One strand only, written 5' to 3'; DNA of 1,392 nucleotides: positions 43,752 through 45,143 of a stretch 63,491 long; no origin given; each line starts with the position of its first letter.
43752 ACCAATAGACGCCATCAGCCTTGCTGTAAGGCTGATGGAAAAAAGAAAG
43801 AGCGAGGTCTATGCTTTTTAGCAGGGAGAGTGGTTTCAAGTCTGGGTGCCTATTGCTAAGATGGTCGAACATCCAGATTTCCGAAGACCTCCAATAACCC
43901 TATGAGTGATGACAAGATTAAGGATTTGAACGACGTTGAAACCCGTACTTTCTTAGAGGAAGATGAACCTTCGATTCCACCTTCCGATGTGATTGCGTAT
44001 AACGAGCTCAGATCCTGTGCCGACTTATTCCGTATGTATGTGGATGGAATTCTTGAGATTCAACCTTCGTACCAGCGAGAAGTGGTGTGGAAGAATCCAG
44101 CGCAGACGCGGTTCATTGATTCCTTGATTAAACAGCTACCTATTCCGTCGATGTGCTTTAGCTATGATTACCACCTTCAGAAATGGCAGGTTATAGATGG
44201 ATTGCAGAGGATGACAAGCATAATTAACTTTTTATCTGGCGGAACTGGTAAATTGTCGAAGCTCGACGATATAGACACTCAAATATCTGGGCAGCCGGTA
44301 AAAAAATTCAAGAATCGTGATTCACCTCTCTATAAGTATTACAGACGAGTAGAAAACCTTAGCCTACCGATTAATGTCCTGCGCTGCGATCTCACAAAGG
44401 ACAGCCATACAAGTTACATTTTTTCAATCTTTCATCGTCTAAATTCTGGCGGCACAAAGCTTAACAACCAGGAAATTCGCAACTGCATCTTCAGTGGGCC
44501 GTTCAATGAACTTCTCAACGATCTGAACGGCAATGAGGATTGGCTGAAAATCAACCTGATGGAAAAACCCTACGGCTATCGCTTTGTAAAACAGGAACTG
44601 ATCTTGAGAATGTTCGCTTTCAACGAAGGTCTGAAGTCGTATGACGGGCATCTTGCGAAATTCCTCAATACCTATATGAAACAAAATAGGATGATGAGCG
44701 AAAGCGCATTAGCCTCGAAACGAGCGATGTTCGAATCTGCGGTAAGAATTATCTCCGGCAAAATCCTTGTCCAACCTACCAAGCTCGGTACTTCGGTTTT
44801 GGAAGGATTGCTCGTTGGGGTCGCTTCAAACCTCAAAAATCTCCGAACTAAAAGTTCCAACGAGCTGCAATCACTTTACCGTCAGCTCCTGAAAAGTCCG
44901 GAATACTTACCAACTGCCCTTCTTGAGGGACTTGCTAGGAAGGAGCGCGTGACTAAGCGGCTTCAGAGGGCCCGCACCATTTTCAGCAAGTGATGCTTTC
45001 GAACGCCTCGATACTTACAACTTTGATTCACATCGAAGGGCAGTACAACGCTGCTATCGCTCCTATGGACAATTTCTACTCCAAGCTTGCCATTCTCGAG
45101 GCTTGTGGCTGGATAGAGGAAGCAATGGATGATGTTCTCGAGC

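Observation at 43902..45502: Split DUF262 + HEPN-motif two-gene module (candidate uncharacterised defence system)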

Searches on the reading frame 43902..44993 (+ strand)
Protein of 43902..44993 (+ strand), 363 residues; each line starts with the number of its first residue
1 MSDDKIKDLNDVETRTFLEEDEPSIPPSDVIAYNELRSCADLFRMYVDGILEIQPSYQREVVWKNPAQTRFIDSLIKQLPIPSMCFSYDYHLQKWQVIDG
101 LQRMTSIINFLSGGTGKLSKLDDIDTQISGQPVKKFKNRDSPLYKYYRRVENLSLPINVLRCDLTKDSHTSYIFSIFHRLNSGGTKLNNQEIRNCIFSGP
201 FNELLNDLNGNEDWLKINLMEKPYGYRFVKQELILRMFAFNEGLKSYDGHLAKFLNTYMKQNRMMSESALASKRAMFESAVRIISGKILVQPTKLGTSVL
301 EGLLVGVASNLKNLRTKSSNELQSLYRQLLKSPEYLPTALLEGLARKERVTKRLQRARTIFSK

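Call 3: search_protein_families(library=pfam, proteins=[window:43902-44993:+], max_evalue=0.1)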
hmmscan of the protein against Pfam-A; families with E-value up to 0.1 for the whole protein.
window:43902-44993:+ (363 aa): 3 families
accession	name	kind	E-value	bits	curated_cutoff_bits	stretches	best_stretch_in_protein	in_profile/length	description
PF03235.19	GmrSD_N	-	6.8e-26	92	33.2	1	41-197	3-198/199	GmrSD restriction endonuclease, N-terminal domain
PF06984.18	MRP-L47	-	0.014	15.9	27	1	305-340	19-54/87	Mitochondrial 39-S ribosomal protein L47 (MRP-L47)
PF03981.17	Ubiq_cyt_C_chap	-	0.08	13.5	21.5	0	176-270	23-111/140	Ubiquinol-cytochrome C chaperone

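Call 4: search_protein_families(library=padloc, proteins=[window:43902-44993:+], max_evalue=0.1)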
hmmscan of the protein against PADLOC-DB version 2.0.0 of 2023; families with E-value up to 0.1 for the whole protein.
window:43902-44993:+ (363 aa): 6 families
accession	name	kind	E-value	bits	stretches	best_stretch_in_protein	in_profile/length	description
PDLC04027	PD-T4-2_A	-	3.1e-149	495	1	3-362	3-362/363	-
PDLC03877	NsnA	-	2.9e-54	182.8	1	25-362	39-380/385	-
PDLC03418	REase_II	-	3.6e-11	40.8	1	48-201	29-162/372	Type II restriction enzyme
PDLC04150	HEC-05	-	3.1e-06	24.3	1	55-86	25-56/583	-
PDLC04151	HEC-05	-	5.3e-06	23.4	2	55-86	43-74/600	-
PDLC04153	HEC-05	-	0.0053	13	0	53-86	22-55/621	-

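Call 5: search_protein_families(library=ncbifam, proteins=[window:43902-44993:+], max_evalue=0.1)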
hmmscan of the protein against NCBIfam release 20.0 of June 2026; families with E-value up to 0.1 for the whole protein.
window:43902-44993:+ (363 aa): 0 families

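Call 17: find_homologous_proteins(query=window:43902-44993:+, max_evalue=1e-10)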
Query window:43902-44993:+ (363 aa): 2975 proteins with E <= 1e-10 among 5570 candidates; the best 120 are listed.
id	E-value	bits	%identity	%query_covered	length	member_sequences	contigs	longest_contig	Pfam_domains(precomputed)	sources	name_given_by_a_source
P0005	8.2e-240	813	100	100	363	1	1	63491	PF03235.20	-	-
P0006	2.3e-155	535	68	98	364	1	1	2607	PF03235.20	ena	-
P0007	1.6e-150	519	73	88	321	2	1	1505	PF03235.20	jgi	-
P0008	3.1e-137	475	59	98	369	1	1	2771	PF03235.20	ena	-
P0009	4.0e-137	475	60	98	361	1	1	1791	PF03235.20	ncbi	-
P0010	1.9e-136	473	60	98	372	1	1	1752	PF03235.20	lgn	-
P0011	6.0e-136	471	60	99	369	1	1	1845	PF03235.20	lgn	-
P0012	3.4e-135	469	60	98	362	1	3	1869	PF03235.20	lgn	-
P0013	3.3e-134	465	59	99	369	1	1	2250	PF03235.20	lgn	-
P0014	3.7e-134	465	59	98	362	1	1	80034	PF03235.20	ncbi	-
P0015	3.8e-134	465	60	98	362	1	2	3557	PF03235.20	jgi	jgi:hypothetical protein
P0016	5.5e-134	465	60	93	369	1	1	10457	PF03235.20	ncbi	-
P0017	4.1e-133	462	58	98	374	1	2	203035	PF03235.20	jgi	jgi:uncharacterized protein with ParB-like and HNH nuclease domain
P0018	4.3e-133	462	58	95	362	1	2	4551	PF03235.20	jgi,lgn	-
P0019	4.3e-133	462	59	99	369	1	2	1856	PF03235.20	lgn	-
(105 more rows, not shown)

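Call 19: find_related_loci(query=A1, collection=genome_contigs, flank=6000)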
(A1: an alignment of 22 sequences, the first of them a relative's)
Query A1 (363 aa) in genome_contigs; peptide patterns used: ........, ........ (x = any residue, [..] = any of these).
314 stretches matched a pattern; 278 encode a relative of the query (tblastn E <= 1e-3); the best 80 are kept; 80 distinct loci.
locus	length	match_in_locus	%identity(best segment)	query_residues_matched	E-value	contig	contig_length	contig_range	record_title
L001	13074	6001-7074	59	7-362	1e-142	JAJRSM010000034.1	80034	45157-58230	MAG: Deltaproteobacteria bacterium isolate Dive100_bin4.97 k141_322728, whole genome shotgun sequence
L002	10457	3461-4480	60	25-362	4e-139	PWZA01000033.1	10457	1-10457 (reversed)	MAG: Dehalococcoidia bacterium isolate T3Sed10_156R1 T3-Sed10-C15403, whole genome shotgun sequence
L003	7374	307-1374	58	9-362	2e-137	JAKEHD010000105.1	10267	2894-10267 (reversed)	MAG: Blastocatellia bacterium isolate PMV_6.28 PMV_6.28.k101_145110, whole genome shotgun sequence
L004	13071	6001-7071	57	8-362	3e-137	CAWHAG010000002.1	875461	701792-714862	MAG: Ignavibacteriota bacterium isolate MFD04408.bin.1.36 genome assembly, contig: contig_39761, whole genome shotgun se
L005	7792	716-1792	57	6-362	9e-137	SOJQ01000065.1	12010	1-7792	MAG: Dehalococcoidia bacterium isolate E44_bin26 NODE_2198_length_12010_cov_6.840736, whole genome shotgun sequence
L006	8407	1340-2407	58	9-362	4e-136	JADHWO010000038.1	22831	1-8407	MAG: Candidatus Aminicenantes bacterium isolate BS750m-G29 BS-750m-C3221, whole genome shotgun sequence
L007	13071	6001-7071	56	9-362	2e-135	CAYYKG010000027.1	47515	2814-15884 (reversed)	MAG TPA_asm: uncultured Syntrophorhabdus sp. isolate SRP241326_co4_217 genome assembly, contig: NODE_1187_length_47515_c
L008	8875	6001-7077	58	6-362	7e-135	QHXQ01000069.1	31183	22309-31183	MAG: Acidobacteria bacterium isolate gp4 AA16 14_0919_09_20cm_scaffold_213_curated, whole genome shotgun sequence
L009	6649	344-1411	58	8-362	9e-135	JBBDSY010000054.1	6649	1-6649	MAG: Nitrospirales bacterium isolate LejiaC_50_18 Lejia_C_26077_length_6649_cov_11, whole genome shotgun sequence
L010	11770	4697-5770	56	8-363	1e-134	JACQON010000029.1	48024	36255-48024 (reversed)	MAG: Chloroflexi bacterium isolate NC_groundwater_1282_Ag_S-0.2um_56_118 S_p2_S4_coassembly_k141_3568050, whole genome s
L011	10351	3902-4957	56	13-362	5e-134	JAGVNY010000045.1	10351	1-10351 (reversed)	MAG: Candidatus Zixiibacteriota bacterium isolate DeMMO3_21 c_000000012777, whole genome shotgun sequence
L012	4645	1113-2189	57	7-362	1e-135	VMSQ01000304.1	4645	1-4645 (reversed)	MAG: Desulfobacteraceae bacterium isolate S3_36 k141_64001, whole genome shotgun sequence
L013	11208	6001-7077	55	7-362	1e-132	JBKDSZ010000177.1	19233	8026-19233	MAG: Cyanobacteriota bacterium isolate samp_4340_metabat2_51 samp_4340_904545, whole genome shotgun sequence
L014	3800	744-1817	55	7-362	1e-135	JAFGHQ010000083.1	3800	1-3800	MAG: Gammaproteobacteria bacterium isolate Zod_Metabat.15 k87_10478931, whole genome shotgun sequence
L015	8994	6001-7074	56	7-362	5e-132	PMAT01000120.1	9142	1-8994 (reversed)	MAG: Acidobacteriaceae bacterium isolate palsa_340 73.20120700_P1D.1_contig_13103, whole genome shotgun sequence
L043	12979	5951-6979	53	23-362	4e-123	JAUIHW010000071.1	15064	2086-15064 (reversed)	MAG: Gammaproteobacteria bacterium isolate Co_bin.231 NODE_21996_length_15064_cov_2.774720, whole genome shotgun sequenc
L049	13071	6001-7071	52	8-362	3e-122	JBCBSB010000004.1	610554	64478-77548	MAG: Pseudomonadota bacterium isolate J06638_13 NODE_4_length_610554_cov_21.096058, whole genome shotgun sequence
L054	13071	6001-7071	51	5-362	4e-121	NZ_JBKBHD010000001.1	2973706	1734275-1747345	MAG: Parvibaculum sp. isolate 21H_023.bin.16 NODE_1_length_2973706_cov_41.424329, whole genome shotgun sequence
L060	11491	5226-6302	51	4-362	1e-119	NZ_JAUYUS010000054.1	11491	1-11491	MAG: Parvibaculum sp. isolate C9_maxbin.030 C9_k141_70360, whole genome shotgun sequence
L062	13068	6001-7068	51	9-362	4e-119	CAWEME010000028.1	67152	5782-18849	MAG: uncultured Alphaproteobacteria bacterium isolate MFD03044.bin.1.109 genome assembly, contig: contig_44401, whole ge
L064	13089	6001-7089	49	3-362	2e-118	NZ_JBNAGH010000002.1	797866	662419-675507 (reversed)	Dinoroseobacter sp. S76 SS76_Dinoroseobacter_shibae_Scaffold2, whole genome shotgun sequence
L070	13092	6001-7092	51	2-363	5e-117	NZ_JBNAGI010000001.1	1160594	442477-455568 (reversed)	Aliiroseovarius crassostreae strain S72 Scaffold1, whole genome shotgun sequence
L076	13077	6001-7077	49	4-362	1e-115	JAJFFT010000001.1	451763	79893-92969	MAG: Robiginitomaculum sp. isolate OFTM401 OFTM401_0, whole genome shotgun sequence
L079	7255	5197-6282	46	1-360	1e-114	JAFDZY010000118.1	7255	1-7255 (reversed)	MAG: Bacteroidetes bacterium isolate SZAS AMP-78 CK_MAG-79__118__length-7255, whole genome shotgun sequence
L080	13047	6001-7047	51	17-362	2e-114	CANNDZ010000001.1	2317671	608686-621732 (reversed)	uncultured Kordiimonas sp. isolate 176-3Z.fasta genome assembly, contig: NODE_1, whole genome shotgun sequence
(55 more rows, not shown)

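Call 27: search_protein_families(library=padloc, proteins=[L081:5950-7077:+, L081:7082-7585:+], max_evalue=0.01)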
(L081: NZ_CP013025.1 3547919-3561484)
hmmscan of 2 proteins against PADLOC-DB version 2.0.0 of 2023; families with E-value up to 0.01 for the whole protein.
L081:5950-7077:+ (375 aa): 7 families
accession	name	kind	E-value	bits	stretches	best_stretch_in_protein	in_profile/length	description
PDLC04027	PD-T4-2_A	-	2.3e-162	538.2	1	12-374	1-361/363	-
PDLC03877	NsnA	-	1.1e-58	197.4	1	23-373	23-378/385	-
PDLC03418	REase_II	-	2.7e-09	34.6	1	61-218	30-167/372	Type II restriction enzyme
PDLC04151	HEC-05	-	1.7e-06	25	1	45-98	22-74/600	-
PDLC04150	HEC-05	-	1.2e-05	22.4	1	66-98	24-56/583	-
PDLC04153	HEC-05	-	0.00069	15.9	0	65-98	22-55/621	-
PDLC04709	PDC-M55C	-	0.0033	14.1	0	50-97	16-62/554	-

L081:7082-7585:+ (167 aa): 4 families
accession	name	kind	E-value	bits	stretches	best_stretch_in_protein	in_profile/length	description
PDLC04028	PD-T4-2_B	-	7.9e-64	212.7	1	1-165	1-167/168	-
PDLC04030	PD-T4-2_B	-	3.3e-37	126.4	1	1-157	1-158/294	-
PDLC04029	PD-T4-2_B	-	1.2e-32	111.1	1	7-166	7-173/174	-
PDLC01800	CARF1--CARF_HEPN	-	0.00066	17.1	1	62-137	272-345/385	-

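Call 28: search_protein_families(library=pfam, proteins=[L081:7082-7585:+], max_evalue=0.1)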
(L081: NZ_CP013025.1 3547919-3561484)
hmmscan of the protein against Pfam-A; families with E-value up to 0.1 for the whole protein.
L081:7082-7585:+ (167 aa): 2 families
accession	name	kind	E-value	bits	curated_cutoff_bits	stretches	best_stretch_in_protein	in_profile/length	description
PF18735.6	HEPN_RiboL-PSP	-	2.3e-07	31.4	28.4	1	11-157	7-181/191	RiboL-PSP-HEPN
PF06207.16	DUF1002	-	0.014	15.5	26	1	44-103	153-212/220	Protein of unknown function (DUF1002)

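Call 37: search_solved_structures(query=A1, max_evalue=1)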
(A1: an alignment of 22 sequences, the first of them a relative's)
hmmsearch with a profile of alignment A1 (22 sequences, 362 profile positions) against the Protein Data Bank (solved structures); distinct sequences matched with E-value up to 1: 2.
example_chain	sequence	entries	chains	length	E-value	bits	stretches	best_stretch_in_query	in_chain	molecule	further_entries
7p9k_A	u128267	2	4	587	0.61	12.2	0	50-81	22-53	DUF262 domain-containing protein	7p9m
1eq1_A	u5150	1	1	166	0.99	11.5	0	282-343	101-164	APOLIPOPHORIN-III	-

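Call 42: predict_structure(alignment_id=A1)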
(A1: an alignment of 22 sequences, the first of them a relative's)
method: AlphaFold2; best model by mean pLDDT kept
length: 363 residues; sequences in the alignment: 22
mean_pLDDT: 76.6   pTM: 0.62
mean pLDDT of the five models: 76.6, 72.8, 66.6, 64.8, 63.2
residues with pLDDT >= 90: 112; 70-90: 150; 50-70: 48; < 50: 53
segments of 3 or more residues with pLDDT < 50: 1-6, 11-23, 56-66, 180-196, 342-344
pLDDT, mean of each block of 10 residues (from residue 1): 47 44 58 84 91 56 49 82 75 76 83 81 74 92 93 86 70 59 36 49 86 87 58 88 86 78 90 97 92 78 95 95 95 82 65 94 94
secondary structure, 60 per line:
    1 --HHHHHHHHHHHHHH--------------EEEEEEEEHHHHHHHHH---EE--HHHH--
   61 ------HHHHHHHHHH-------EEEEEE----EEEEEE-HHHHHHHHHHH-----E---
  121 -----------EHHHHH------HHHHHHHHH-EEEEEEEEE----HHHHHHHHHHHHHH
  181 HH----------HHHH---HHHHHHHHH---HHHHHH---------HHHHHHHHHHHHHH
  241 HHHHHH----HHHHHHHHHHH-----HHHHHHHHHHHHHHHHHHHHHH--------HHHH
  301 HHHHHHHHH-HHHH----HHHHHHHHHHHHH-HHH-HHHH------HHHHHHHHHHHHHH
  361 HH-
elements in order: H3-16 E31-38 H39-47 H55-58 H67-76 E84-89 E94-99 H101-111 H133-137 H144-152 E154-162 H167-182 H193-196 H200-208 H212-217 H227-246 H251-261 H267-288 H297-309 H311-314 H319-331 H337-340 H347-362

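Call 46: fold_search(model_id=the predicted structure, library=pdb)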
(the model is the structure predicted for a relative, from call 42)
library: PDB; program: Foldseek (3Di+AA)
matches with E <= 10: 139; with E <= 0.001: 0
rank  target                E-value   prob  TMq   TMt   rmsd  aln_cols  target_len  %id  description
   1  7p9k_A                2.2e-03  1.00  0.30  0.20  16.6       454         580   14  BrxU, GmrSD-family Type IV restriction enzyme (released 2021-12-08)
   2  7p9m_A                4.7e-03  0.99  0.28  0.19  16.5       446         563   14  BrxU, GmrSD-family Type IV restriction enzyme (released 2021-12-08)
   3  7p9m_B                6.1e-03  0.97  0.28  0.19  16.4       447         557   13  BrxU, GmrSD-family Type IV restriction enzyme (released 2021-12-08)
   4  5k5d_C                4.3e-02  0.95  0.30  0.40  11.8       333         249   12  Structure of the C2221 form of Pnob8-like ParB-N domain (released 2016-06-15)
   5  5k5d_B                7.4e-02  0.91  0.29  0.38  11.6       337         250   11  Structure of the C2221 form of Pnob8-like ParB-N domain (released 2016-06-15)
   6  6sdk_B                1.3e-01  0.66  0.20  0.33  17.3       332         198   11  Crystal structure of bacterial ParB dimer bound to CDP (released 2019-10-23)
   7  6sdk_A                1.8e-01  0.60  0.20  0.33  17.8       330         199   12  Crystal structure of bacterial ParB dimer bound to CDP (released 2019-10-23)
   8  7ol9_B                1.8e-01  0.44  0.18  0.29  15.8       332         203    9  Crystal structure of C-terminally truncated Bacillus subtilis nucleoid occlusion protein (Noc) complexed to the Noc-bi (released 2022-03-09)
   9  7bm8_A                3.8e-01  0.57  0.21  0.40  16.0       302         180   11  Crystal structure of the C-terminally truncated chromosome-partitioning protein ParB from Caulobacter crescentus compl (released 2021-04-28)
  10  7ol9_A                5.2e-01  0.20  0.16  0.26  16.4       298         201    9  Crystal structure of C-terminally truncated Bacillus subtilis nucleoid occlusion protein (Noc) complexed to the Noc-bi (released 2022-03-09)
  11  7bnr_A                8.3e-01  0.25  0.18  0.32  15.9       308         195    9  Crystal structure of a ParB Q52A mutant from Myxococcus xanthus bound to CTPyS (released 2021-09-08)
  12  4eya_B                9.1e-01  0.35  0.16  0.34  10.0       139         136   14  Crystal Structure of a Plectonemic RNA Supercoil (released 2012-06-20)
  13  7o0n_A                9.1e-01  0.14  0.14  0.26  16.6       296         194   11  Crystal structure of a ParB E93A mutant from Myxococcus xanthus bound to CDP and monothiophosphate (released 2021-09-15)
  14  7bnk_A                1.0e+00  0.25  0.20  0.35  14.4       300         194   11  Crystal structure of ParB from Myxococcus xanthus bound to CDP and Monothiophosphate (released 2021-09-08)
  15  7ng0                  1.3e+00  0.18  0.19  0.32  16.5       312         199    9  Crystal structure of N- and C-terminally truncated Geobacillus thermoleovorans nucleoid occlusion protein Noc (released 2021-02-17)
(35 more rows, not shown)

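Call 51: search_protein_families(library=pfam, proteins=[L049:8743-9627:+, L054:8005-8889:-, L060:3732-4625:+, L064:8726-9607:+, L070:7606-8508:-, L076:5032-5931:+, L080:8659-9435:+, L043:7897-8787:-, L062:8545-9207:+, L079:3446-4030:-], max_evalue=0.01)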
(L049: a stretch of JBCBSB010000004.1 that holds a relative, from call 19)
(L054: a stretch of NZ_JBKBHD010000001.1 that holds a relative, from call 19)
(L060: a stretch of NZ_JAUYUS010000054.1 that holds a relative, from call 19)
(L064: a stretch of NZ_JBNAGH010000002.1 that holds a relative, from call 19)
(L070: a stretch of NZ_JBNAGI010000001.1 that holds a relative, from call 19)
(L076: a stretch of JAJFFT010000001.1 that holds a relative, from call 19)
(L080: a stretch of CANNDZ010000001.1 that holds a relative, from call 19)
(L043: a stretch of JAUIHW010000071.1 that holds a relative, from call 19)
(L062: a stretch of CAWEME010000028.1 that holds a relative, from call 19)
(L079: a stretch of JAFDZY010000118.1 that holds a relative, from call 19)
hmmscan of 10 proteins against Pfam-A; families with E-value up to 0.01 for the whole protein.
L049:8743-9627:+ (294 aa): 1 family
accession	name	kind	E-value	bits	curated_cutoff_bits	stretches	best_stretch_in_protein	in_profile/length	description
PF09126.16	NaeI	-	1.6e-42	146.2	25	1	42-276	20-256/288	Restriction endonuclease NaeI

L054:8005-8889:- (294 aa): 1 family
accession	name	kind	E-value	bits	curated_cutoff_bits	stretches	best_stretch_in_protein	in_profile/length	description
PF09126.16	NaeI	-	1.4e-40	139.8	25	1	40-269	17-249/288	Restriction endonuclease NaeI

L060:3732-4625:+ (297 aa): 1 family
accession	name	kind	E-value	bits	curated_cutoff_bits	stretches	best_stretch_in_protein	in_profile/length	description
PF09126.16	NaeI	-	3.3e-61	207.5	25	1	43-287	19-264/288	Restriction endonuclease NaeI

L064:8726-9607:+ (293 aa): 1 family
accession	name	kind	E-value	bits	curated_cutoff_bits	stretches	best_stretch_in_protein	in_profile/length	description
PF09126.16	NaeI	-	8.3e-40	137.3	25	1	39-275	17-256/288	Restriction endonuclease NaeI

L070:7606-8508:- (300 aa): 1 family
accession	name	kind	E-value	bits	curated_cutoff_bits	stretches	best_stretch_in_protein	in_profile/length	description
PF09126.16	NaeI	-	1.3e-56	192.4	25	1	38-282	14-261/288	Restriction endonuclease NaeI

L076:5032-5931:+ (299 aa): 1 family
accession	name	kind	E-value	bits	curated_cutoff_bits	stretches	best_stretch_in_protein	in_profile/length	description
PF09126.16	NaeI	-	1.3e-59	202.3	25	1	37-282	13-261/288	Restriction endonuclease NaeI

L080:8659-9435:+ (258 aa): 1 family
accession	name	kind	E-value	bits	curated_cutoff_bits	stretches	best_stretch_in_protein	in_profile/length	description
PF09126.16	NaeI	-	2.4e-32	112.8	25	1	23-239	18-255/288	Restriction endonuclease NaeI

L043:7897-8787:- (296 aa): 1 family
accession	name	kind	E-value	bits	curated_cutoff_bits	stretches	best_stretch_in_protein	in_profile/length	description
PF09126.16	NaeI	-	2e-56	191.8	25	1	43-281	20-261/288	Restriction endonuclease NaeI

L062:8545-9207:+ (220 aa): 2 families
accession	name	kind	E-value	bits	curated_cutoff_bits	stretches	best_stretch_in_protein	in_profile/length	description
PF01844.29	HNH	-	2.5e-09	37.6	21.4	1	132-181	1-43/47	HNH endonuclease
PF14279.12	HNH_5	-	6.3e-07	29.7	27.5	1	150-184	11-45/56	HNH endonuclease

L079:3446-4030:- (194 aa): 2 families
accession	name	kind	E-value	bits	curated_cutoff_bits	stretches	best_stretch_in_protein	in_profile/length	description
PF01844.29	HNH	-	8.9e-08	32.6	21.4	1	98-148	1-43/47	HNH endonuclease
PF14279.12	HNH_5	-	8e-06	26.1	27.5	1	117-148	11-42/56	HNH endonuclease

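Call 56: find_encoding_contigs(protein=P0005, flank=1000, max_places=3)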
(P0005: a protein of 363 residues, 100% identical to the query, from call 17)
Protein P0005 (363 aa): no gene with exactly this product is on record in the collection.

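Call 57: find_encoding_contigs(protein=P0006, flank=3000, max_places=3)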
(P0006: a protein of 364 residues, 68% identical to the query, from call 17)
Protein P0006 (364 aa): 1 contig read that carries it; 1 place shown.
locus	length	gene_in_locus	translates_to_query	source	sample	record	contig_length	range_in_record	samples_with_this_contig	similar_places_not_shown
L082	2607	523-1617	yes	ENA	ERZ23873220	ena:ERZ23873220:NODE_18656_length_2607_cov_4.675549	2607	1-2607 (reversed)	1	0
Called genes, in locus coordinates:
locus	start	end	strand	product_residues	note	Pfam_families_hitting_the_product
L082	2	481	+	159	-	?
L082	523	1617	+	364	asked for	PF03235:GmrSD_N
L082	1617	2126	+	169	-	PF18735:HEPN_RiboL-PSP (weak)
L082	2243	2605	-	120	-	?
